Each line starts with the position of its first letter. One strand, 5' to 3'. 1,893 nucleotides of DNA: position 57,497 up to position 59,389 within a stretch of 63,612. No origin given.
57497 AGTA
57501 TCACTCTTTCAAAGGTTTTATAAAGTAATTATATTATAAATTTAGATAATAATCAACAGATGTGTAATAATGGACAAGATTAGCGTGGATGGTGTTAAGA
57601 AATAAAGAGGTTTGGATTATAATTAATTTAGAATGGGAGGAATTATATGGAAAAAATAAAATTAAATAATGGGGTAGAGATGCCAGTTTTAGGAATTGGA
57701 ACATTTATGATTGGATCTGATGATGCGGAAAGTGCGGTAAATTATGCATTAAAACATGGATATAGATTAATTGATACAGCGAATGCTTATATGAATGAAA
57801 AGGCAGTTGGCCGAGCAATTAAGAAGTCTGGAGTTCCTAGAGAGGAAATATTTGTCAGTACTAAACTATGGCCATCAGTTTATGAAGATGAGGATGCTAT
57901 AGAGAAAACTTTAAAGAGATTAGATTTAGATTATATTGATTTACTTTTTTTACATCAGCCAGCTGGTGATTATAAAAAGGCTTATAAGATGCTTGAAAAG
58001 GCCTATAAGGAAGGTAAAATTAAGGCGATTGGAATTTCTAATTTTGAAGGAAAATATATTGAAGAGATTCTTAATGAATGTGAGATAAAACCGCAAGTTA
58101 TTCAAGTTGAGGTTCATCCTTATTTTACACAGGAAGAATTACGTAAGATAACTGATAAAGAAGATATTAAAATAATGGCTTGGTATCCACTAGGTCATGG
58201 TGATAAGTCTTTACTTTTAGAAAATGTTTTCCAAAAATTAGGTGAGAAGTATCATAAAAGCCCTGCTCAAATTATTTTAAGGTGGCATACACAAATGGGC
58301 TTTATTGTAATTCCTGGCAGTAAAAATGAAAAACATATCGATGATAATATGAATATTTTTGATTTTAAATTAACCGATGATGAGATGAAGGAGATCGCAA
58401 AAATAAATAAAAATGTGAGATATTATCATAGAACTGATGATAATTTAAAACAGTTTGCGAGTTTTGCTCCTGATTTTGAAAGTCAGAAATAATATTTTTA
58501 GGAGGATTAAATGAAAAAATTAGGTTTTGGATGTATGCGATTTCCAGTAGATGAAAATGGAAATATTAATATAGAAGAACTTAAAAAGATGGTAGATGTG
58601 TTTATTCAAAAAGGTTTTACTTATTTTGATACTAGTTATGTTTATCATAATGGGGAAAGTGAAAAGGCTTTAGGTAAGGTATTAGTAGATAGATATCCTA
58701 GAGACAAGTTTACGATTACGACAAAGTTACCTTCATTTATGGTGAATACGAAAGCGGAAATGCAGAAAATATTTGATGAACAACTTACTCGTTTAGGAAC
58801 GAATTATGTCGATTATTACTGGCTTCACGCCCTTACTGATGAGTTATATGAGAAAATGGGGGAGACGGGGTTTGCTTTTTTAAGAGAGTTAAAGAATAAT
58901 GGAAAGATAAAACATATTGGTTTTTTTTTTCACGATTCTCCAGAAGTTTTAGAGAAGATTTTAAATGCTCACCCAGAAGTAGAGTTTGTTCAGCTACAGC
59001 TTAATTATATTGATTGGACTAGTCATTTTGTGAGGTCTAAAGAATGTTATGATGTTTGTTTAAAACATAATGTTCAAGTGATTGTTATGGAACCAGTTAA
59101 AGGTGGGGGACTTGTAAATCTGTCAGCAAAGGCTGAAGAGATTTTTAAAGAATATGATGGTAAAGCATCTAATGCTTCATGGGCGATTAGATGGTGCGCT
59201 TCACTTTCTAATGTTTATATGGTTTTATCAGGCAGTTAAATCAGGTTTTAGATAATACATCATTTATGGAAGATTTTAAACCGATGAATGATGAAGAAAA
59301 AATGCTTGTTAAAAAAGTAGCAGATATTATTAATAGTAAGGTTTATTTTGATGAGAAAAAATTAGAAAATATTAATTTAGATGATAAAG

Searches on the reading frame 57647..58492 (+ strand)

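Call 45: search_protein_families(library=pfam, max_evalue=0.01, proteins=[window:57647-58492:+])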
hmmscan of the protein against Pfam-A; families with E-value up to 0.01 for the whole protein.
window:57647-58492:+ (281 aa): 1 family
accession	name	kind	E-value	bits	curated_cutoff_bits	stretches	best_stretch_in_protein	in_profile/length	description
PF00248.27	Aldo_ket_red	-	4.9e-60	203.5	24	1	15-254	2-290/291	Aldo/keto reductase family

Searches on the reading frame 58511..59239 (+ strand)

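Call 45: search_protein_families(library=pfam, max_evalue=0.01, proteins=[window:58511-59239:+])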
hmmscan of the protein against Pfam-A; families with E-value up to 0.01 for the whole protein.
window:58511-59239:+ (242 aa): 2 families
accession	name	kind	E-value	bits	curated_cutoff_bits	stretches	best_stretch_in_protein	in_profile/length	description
PF00248.27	Aldo_ket_red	-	1.2e-42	146.4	24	1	3-239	1-258/291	Aldo/keto reductase family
PF00036.39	EF-hand_1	-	0.0034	17.3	25.4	0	11-28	9-26/29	EF hand domain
